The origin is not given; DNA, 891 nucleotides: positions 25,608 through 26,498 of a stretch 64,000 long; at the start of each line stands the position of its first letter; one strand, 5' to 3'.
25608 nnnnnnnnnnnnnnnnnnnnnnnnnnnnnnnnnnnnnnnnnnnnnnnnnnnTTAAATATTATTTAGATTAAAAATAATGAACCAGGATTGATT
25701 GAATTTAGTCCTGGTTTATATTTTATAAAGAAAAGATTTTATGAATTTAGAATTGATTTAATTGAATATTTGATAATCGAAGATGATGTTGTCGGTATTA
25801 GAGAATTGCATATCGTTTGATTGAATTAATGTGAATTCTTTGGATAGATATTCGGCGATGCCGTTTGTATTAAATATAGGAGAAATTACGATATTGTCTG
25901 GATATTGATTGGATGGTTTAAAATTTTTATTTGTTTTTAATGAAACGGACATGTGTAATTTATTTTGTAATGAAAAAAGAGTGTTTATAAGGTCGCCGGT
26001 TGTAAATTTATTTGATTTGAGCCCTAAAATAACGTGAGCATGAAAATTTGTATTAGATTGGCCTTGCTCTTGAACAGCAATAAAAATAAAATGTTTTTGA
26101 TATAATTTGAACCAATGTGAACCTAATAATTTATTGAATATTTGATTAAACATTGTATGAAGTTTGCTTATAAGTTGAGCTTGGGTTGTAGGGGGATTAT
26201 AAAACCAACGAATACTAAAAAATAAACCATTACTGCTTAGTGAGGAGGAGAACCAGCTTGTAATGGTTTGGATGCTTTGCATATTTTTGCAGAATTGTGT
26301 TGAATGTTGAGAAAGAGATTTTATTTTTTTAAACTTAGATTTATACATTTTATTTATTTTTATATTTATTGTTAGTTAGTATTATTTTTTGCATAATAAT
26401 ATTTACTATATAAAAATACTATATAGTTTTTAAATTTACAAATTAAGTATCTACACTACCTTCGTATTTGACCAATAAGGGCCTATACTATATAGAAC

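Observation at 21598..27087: Compact 5.5-kb integrative element in tRNA-Gly(UCC) combining a tyrosine integrase, a CI-like switch and an HUH Rep-like protein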

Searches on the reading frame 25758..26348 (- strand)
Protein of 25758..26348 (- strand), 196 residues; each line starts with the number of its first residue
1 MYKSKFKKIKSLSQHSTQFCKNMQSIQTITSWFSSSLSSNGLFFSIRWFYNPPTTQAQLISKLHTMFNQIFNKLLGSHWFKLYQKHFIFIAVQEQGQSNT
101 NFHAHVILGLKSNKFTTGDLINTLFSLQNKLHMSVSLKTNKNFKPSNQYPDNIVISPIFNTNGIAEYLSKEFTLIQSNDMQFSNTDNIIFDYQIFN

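Call 7: search_protein_families(library=pfam, proteins=[window:25758-26348:-], max_evalue=1)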
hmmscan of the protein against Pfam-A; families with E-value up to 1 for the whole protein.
window:25758-26348:- (196 aa): 2 families
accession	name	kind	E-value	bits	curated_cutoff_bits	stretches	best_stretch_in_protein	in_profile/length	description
PF07277.16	SapC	-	0.0049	16.9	28.9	1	13-88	129-204/220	SapC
PF23343.2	REP_ORF2-G2P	-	0.0092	16.7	27.8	1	77-114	27-63/99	Replication-associated protein ORF2/G2P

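Call 8: search_protein_families(library=phrogs, proteins=[window:25758-26348:-], max_evalue=1)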
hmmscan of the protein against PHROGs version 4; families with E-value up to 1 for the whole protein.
window:25758-26348:- (196 aa): 0 families

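Call 11: find_homologous_proteins(query=window:25758-26348:-, max_evalue=0.01)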
Query window:25758-26348:- (196 aa): 5 proteins with E <= 0.01 among 56 candidates.
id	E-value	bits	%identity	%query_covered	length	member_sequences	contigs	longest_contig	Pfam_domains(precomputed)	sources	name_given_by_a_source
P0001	1.2e-121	421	99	100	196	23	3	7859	-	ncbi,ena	-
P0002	2.4e-58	215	61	89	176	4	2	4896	-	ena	-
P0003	3.6e-56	208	50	93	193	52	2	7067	-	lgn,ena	-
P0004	6.7e-54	200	51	93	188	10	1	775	-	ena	-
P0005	6.2e-45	171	46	98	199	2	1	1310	-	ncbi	-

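Call 12: find_encoding_contigs(protein=P0001, flank=10000, max_places=10)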
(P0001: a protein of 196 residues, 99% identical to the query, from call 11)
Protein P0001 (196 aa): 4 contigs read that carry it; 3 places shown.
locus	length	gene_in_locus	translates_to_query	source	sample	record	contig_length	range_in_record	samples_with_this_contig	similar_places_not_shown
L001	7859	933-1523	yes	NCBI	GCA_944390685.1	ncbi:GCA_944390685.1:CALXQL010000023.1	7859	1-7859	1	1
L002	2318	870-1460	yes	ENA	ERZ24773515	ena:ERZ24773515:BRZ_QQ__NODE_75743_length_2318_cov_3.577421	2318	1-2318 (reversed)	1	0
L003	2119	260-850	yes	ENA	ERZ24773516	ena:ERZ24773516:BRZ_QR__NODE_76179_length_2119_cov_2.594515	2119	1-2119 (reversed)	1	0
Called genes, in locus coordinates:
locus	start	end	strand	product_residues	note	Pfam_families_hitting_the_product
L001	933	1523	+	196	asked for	-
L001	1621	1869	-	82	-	-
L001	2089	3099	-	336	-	PF02086:MethyltransfD12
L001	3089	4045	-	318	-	PF02086:MethyltransfD12, PF03602:Cons_hypoth95 (faint)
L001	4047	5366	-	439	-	PF01844:HNH (weak)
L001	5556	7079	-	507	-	PF00589:Phage_integrase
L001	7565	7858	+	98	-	?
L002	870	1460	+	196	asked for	-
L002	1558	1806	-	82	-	-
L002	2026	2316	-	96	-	?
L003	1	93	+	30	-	?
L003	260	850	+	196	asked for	-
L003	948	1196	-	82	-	-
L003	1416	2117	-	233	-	?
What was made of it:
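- The XRE is absent from the L001 backbone (call 12).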

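Call 13: find_encoding_contigs(protein=P0003, flank=10000, max_places=10)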
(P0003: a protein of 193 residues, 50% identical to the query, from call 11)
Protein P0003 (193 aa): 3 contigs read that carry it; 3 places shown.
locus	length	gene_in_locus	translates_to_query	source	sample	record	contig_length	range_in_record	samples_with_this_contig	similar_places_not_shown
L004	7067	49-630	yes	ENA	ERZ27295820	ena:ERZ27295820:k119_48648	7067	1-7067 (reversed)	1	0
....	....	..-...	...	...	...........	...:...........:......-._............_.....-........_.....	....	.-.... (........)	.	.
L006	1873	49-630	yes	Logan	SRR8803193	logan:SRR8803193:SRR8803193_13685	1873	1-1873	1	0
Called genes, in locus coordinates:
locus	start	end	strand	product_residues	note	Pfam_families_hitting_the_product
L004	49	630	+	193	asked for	-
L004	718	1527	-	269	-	PF18863:AbiJ_NTD4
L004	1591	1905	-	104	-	PF12599:DUF3768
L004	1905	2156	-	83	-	-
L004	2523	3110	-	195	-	-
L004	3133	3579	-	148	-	-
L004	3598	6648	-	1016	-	PF04313:HSDR_N, PF04851:ResIII, PF18766:SWI2_SNF2, PF22679:T1R_D3-like, PF11867:T1RH-like_C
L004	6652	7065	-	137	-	?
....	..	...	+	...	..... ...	-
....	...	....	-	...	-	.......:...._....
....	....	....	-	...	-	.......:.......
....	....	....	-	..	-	?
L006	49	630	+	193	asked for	-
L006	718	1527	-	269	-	PF18863:AbiJ_NTD4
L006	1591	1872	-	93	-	?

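Call 20: find_related_loci(query=A1, collection=genome_contigs, flank=10000)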
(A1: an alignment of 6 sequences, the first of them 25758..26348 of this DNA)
Query A1 (196 aa) in genome_contigs; peptide patterns used: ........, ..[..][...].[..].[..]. (x = any residue, [..] = any of these).
17 stretches matched a pattern; 3 encode a relative of the query (tblastn E <= 1e-3); 3 distinct loci.
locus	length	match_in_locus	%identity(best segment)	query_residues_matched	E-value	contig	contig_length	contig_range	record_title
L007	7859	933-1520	99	1-196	1e-128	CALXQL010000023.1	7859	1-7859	MAG: uncultured Alphaproteobacteria bacterium isolate E19__bin253 genome assembly, contig: E19__k127_4783352, whole geno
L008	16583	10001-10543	51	14-196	3e-61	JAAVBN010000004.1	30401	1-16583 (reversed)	MAG: bacterium isolate Mgla_MAG_18-bin_5 c_000000032709, whole genome shotgun sequence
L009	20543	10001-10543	50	14-196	8e-61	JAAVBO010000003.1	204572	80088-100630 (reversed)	MAG: bacterium isolate Mgla_MAG_30-bin_7 c_000000006231, whole genome shotgun sequence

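Call 27: search_protein_representatives(alignment_id=A1)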
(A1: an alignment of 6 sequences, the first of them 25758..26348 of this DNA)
Query: 6 sequences, 192 profile positions. Proteins with E-value up to 0.001 (for the whole library): 32; up to 1e-10: 21; up to 1e-30: 5. The best 32 are listed.
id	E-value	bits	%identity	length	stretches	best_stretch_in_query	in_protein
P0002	8.3e-93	325.6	-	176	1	18-192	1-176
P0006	1.2e-76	272.8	-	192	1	1-192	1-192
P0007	6.0e-58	211.9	-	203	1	11-192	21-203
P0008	1.4e-47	178.1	-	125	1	2-123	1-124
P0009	1.8e-47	177.7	-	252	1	15-191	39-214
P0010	5.0e-27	111.0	-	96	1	118-192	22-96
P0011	1.0e-22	97.0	-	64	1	128-192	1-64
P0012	1.3e-22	96.6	-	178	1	18-191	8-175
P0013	2.5e-22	95.7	-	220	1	14-191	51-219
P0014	7.1e-21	90.9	-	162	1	23-188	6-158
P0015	3.4e-20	88.7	-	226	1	16-192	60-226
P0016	3.0e-19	85.6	-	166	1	22-191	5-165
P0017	1.1e-18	83.8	-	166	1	18-191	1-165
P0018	1.7e-18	83.1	-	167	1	18-190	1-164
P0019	3.1e-18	82.3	-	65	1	128-192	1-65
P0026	3.0e-09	53.0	-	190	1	15-173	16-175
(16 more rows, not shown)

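Call 29: predict_structure(alignment_id=A1)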
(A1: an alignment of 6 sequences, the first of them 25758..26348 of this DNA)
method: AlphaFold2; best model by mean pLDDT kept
length: 196 residues; sequences in the alignment: 6
mean_pLDDT: 38.4   pTM: 0.36
mean pLDDT of the five models: 38.4, 36.8, 36.0, 34.7, 34.2
residues with pLDDT >= 90: 0; 70-90: 0; 50-70: 23; < 50: 173
segments of 3 or more residues with pLDDT < 50: 1-50, 74-196
pLDDT, mean of each block of 10 residues (from residue 1): 23 25 30 31 45 58 62 49 46 40 39 39 34 35 38 28 34 34 35 44
secondary structure, 60 per line:
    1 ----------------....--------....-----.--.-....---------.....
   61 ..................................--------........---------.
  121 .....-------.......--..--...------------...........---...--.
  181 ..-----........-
elements in order: H17-20 H29-32 E43-46 H56-86 E87-94 E103-110 E120-125 E133-139 H161-171 E175-177 E180-182 E188-190 H191-195
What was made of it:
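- Tried and rejected: The model was unusable (pLDDT 38, call 29).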

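Call 31: search_solved_structures(query=A3, max_evalue=10, show_alignments=3)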
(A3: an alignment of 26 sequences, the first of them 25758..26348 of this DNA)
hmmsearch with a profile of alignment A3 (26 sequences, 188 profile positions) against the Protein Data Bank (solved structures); distinct sequences matched with E-value up to 10: 2.
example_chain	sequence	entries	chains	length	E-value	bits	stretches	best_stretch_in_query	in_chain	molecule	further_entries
2okv_A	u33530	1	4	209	0.18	14.6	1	51-90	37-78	Probable D-tyrosyl-tRNA(Tyr) deacylase 1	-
6ulw_A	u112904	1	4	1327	1.4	11.7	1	78-136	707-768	Amino acid adenylation domain-containing protein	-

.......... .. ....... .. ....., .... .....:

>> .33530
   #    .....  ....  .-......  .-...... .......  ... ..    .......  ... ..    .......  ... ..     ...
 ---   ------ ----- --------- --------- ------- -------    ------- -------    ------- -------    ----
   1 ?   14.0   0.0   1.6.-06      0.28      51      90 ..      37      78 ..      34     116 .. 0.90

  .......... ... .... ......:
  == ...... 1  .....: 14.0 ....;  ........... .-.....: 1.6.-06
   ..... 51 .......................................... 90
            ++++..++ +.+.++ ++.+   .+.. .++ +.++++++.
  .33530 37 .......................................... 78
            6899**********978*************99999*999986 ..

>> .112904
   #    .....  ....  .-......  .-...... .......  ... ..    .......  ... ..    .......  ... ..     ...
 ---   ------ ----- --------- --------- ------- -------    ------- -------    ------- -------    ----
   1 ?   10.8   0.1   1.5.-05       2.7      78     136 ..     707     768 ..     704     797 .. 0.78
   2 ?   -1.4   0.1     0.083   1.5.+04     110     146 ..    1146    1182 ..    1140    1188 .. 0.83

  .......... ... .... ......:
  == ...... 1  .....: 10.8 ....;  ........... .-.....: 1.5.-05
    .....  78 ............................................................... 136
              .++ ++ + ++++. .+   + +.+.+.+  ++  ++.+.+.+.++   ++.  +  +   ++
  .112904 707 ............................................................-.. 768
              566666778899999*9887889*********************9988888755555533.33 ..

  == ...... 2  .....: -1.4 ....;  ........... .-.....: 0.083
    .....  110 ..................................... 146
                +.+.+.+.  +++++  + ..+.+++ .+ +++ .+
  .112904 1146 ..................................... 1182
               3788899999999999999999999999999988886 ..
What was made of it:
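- A profile search of PDB sequences found nothing (call 31).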

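Call 32: search_protein_families(library=pfam, alignment_id=A3, max_evalue=0.1)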
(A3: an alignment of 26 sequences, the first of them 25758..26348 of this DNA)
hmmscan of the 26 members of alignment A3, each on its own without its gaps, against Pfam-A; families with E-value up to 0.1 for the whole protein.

A. member 1, window:25758-26348:- (196 aa): 2 families
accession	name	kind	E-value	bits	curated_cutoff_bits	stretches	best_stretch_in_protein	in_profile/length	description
PF07277.16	SapC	-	0.0049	16.9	28.9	1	13-88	129-204/220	SapC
PF23343.2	REP_ORF2-G2P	-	0.0092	16.7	27.8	1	77-114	27-63/99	Replication-associated protein ORF2/G2P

B. families by the number of members that match (of 26 scanned): 14 families
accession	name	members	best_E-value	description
PF23343.2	REP_ORF2-G2P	22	4.6e-07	Replication-associated protein ORF2/G2P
PF23775.1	Beta-prop_RIG_2nd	1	0.002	RIG second beta-propeller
PF01123.25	Stap_Strp_toxin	1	0.0035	Staphylococcal/Streptococcal toxin, OB-fold domain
PF07277.16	SapC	1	0.0049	SapC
PF05840.19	Phage_GPA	1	0.0057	Bacteriophage replication gene A protein (GPA)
PF04950.18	RIBIOP_C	1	0.01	40S ribosome biogenesis protein Tsr1 and BMS1 C-terminal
PF11325.14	DUF3127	1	0.028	Domain of unknown function (DUF3127)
PF03432.20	Relaxase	1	0.032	MobA/VirD2-like, nuclease domain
PF10505.14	NARG2_C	1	0.045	NMDA receptor-regulated gene protein 2 C-terminus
PF10035.14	DUF2179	1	0.045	Uncharacterized protein conserved in bacteria (DUF2179)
PF06058.19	DCP1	1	0.05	Dcp1-like decapping family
PF21528.2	CC2D1A-B_DM14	1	0.051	Coiled-coil and C2 domain-containing protein 1, DM14 domain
PF20237.3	DUF6594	1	0.057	Family of unknown function (DUF6594)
PF02453.23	Reticulon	1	0.061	Reticulon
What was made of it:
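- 25758..26348 (-): Minimal HUH rolling-circle Rep/relaxase-like endonuclease, 196 aa. It may actually start at M23. 22 of 26 relatives hit PF23343 (best E = 4.6e-7, call 32).
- On Pfam PF23343 REP_ORF2-G2P: 22 of 26 relatives match at E of 0.1 or better; their bit scores against the cutoff were not listed (call 32).
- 22 of 26 relatives hit PF23343 (call 32). The only Pfam family that the Rep relatives touch is REP_ORF2-G2P, a family of ssDNA-phage initiators (call 32).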

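Call 41: predict_structure(alignment_id=A3)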
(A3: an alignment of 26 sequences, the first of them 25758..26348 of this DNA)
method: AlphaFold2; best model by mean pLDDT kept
length: 196 residues; sequences in the alignment: 26
mean_pLDDT: 88.4   pTM: 0.79
mean pLDDT of the five models: 88.4, 87.0, 85.5, 84.3, 83.2
residues with pLDDT >= 90: 116; 70-90: 62; 50-70: 18; < 50: 0
segments of 3 or more residues with pLDDT < 50: none
pLDDT, mean of each block of 10 residues (from residue 1): 64 68 80 85 96 95 98 98 96 84 93 97 98 96 88 95 88 76 83 93
secondary structure, 60 per line:
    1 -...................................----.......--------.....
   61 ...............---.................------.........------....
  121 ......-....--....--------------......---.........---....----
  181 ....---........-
elements in order: H2-36 E41-47 H56-75 H79-86 E87-95 E102-110 H117-126 H128-131 E134-137 E152-157 H161-169 E173-176 E181-184 E188-190 H191-195
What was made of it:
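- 25758..26348 (-): AF2 pLDDT is 88.4 (call 41).
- On HUH rolling-circle Rep / relaxase superfamily: HUH lies on strand 102-110 and the Tyr on helix 161-169 of the model (call 41). The model has pLDDT 88.4 (call 41).
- The model has pLDDT 88.4, with HUH on a central strand and Y167 on a helix (call 41).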

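Call 45: fold_search(model_id=the predicted structure, library=pdb)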
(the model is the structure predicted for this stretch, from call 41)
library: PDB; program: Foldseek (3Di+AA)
matches with E <= 10: 706; with E <= 0.001: 0
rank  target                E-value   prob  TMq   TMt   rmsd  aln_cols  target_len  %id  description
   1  6q1m                  4.1e-03  0.98  0.32  0.48   9.8       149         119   17  Crystal structure of the wheat dwarf virus Rep domain (released 2019-12-11)
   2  6we0_A                6.7e-03  0.97  0.31  0.46   9.9       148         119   15  Wheat dwarf virus Rep domain complexed with a single-stranded DNA 10-mer comprising the cleavage site (released 2020-12-16)
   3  3wrn                  2.4e-02  0.30  0.26  0.21  16.4       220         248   11  Minute virus of mice non-structural protein-1N-terminal nuclease domain reveals a unique Zn2+ coordination in the active (released 2015-01-21)
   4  6we1_A                2.9e-02  0.85  0.30  0.46   9.7       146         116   15  Wheat dwarf virus Rep domain complexed with a single-stranded DNA 8-mer comprising the cleavage site (released 2020-12-16)
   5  9pqf                  3.9e-02  0.44  0.20  0.31  10.7       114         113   14  Xray crystal structure of Vientovirus FB Rep endonuclease domain 2-114 with Mg2+ ion (released 2026-02-25)
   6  5x5m_A                9.6e-02  0.38  0.23  0.23   7.0        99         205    9  Crystal structure of a hydrolase encoded by lin2189 from Listeria innocua (released 2017-12-06)
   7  5x5r_A                1.0e-01  0.38  0.24  0.24   6.7        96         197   11  Crystal structure of a hydrolase from Listeria innocua (released 2018-02-21)
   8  3b49                  1.1e-01  0.30  0.22  0.22   6.9       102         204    9  Crystal structure of an uncharacterized conserved protein from Listeria innocua (released 2007-11-13)
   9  7kij_A                1.4e-01  0.44  0.22  0.37   5.8        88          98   24  Muscovy duck circovirus Rep domain complexed with a single-stranded DNA 10-mer comprising the cleavage site (released 2021-11-17)
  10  3nrb_A                1.4e-01  0.38  0.24  0.18   8.5       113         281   12  Crystal structure of a formyltetrahydrofolate deformylase (purU, PP_1943) from PSEUDOMONAS PUTIDA KT2440 at 2.05 A res (released 2010-07-28)
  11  5dcx_H                1.4e-01  0.30  0.31  0.30  11.0       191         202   14  Structural studies of AAV2 Rep68 reveal a partially structured linker and compact domain conformation (released 2015-09-23)
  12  4zo0_A                1.6e-01  0.35  0.33  0.32   9.8       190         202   12  X-ray Structure of AAV-2 Origin Binding Domain (released 2015-10-07)
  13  5byg_A                1.8e-01  0.47  0.38  0.40  10.3       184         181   13  X-ray structure of AAV2 OBD-AAVS1 complex 2:1 (released 2015-09-23)
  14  5dcx_C                1.8e-01  0.25  0.29  0.28  11.6       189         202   10  Structural studies of AAV2 Rep68 reveal a partially structured linker and compact domain conformation (released 2015-09-23)
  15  7lcc_A                2.0e-01  0.33  0.27  0.05   8.0       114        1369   24  Helitron transposase bound to LTS (released 2021-08-25)
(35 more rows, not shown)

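Call 50: find_homologous_proteins(query=A3, max_evalue=0.001)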
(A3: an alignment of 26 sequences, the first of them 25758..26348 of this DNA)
Query A3 (26 sequences) (196 aa, profile of the alignment): 8 proteins with E <= 0.001 among 2010 candidates.
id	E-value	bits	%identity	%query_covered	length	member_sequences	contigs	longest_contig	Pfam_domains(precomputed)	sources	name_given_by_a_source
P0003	1.8e-57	212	50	93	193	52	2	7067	-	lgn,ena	-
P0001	1.5e-56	209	99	100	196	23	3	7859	-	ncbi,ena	-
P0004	2.3e-52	195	51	93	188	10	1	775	-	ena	-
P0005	2.9e-52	195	46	98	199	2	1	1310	-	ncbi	-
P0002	1.7e-51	193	61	89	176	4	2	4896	-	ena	-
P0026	1.4e-44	170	23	75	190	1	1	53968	PF23343.3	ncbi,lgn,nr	ncbi:MAG: hypothetical protein OIF36_03860 [Alphaproteobacteria bacterium]|nr:hypothetical protein [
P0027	3.0e-40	156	25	88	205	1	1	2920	-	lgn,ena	-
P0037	7.4e-22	96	40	68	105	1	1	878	-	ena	-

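Call 51: fold_search(model_id=the predicted structure, library=viral)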
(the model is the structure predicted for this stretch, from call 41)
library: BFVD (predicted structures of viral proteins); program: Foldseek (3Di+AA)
matches with E <= 10: 1437; with E <= 0.001: 8
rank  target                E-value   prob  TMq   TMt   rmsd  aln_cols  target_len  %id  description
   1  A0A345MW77            2.2e-04  1.00  0.39  0.19  10.7       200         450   11  (no name in the UniProt tables at hand)
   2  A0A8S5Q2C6            4.1e-04  0.95  0.32  0.27  18.1       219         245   14  Replication gene A protein [Siphoviridae sp. ctOrJ23]
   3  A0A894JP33            4.1e-04  0.94  0.28  0.13  15.1       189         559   15  (no name in the UniProt tables at hand)
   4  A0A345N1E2            7.1e-04  1.00  0.40  0.32   6.9       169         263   12  (no name in the UniProt tables at hand)
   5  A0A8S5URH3            7.5e-04  1.00  0.41  0.29   5.4       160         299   14  Replication-associated protein ORF2/G2P domain-containing protein [Siphoviridae sp. cthae16]
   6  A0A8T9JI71            8.5e-04  1.00  0.41  0.33   5.5       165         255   18  (no name in the UniProt tables at hand)
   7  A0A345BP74            8.5e-04  1.00  0.41  0.19   5.6       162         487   17  (no name in the UniProt tables at hand)
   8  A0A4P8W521            9.0e-04  0.98  0.34  0.20  14.3       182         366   15  (no name in the UniProt tables at hand)
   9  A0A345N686            1.1e-03  1.00  0.42  0.48   7.4       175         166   18  (no name in the UniProt tables at hand)
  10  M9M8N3                1.4e-03  1.00  0.35  0.31   6.2       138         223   12  (no name in the UniProt tables at hand)
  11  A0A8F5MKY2            1.4e-03  0.99  0.35  0.28   7.7       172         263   11  Replication initiator protein [Microvirus mar14]
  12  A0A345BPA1            1.5e-03  1.00  0.46  0.22   7.2       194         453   11  (no name in the UniProt tables at hand)
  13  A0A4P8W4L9            1.5e-03  0.99  0.38  0.17   7.7       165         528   15  (no name in the UniProt tables at hand)
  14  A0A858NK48            1.9e-03  0.99  0.37  0.30   8.7       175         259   12  (no name in the UniProt tables at hand)
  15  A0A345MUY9            2.2e-03  1.00  0.34  0.35   7.2       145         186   18  (no name in the UniProt tables at hand)
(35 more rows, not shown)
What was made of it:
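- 25758..26348 (-): Foldseek matches Rep nuclease domains (calls 45, 51).
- Foldseek TM-scores are modest (0.3-0.48, calls 45, 51). Named structural matches include microvirus and gpA-type Reps (call 51).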

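Call 52: find_encoding_contigs(protein=P0026, flank=10000, max_places=4)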
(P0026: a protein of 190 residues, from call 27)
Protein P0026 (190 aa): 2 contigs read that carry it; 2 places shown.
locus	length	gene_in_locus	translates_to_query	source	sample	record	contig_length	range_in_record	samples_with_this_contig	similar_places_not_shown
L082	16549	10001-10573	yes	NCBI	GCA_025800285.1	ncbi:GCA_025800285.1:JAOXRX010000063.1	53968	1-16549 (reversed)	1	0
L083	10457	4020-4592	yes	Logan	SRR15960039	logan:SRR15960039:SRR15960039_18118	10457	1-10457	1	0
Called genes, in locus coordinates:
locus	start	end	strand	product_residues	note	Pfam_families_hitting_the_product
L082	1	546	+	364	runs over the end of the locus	PF03739:LptF_LptG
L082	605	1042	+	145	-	PF00403:HMA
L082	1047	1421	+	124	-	-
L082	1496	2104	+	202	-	PF13623:SurA_N_2 (weak), PF13624:SurA_N_3, PF09312:SurA_N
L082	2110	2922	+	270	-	PF00398:RrnaAD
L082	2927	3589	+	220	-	PF02578:Cu-oxidase_4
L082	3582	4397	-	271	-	PF13539:Peptidase_M15_4 (faint)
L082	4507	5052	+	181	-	PF03734:YkuD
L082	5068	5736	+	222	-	PF07722:Peptidase_C26, PF00117:GATase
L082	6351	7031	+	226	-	-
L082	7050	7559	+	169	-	-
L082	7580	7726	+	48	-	-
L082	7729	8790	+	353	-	PF00589:Phage_integrase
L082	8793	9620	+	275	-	-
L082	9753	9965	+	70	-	-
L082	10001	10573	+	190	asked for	PF23343:REP_ORF2-G2P (weak)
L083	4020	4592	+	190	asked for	PF23343:REP_ORF2-G2P (weak)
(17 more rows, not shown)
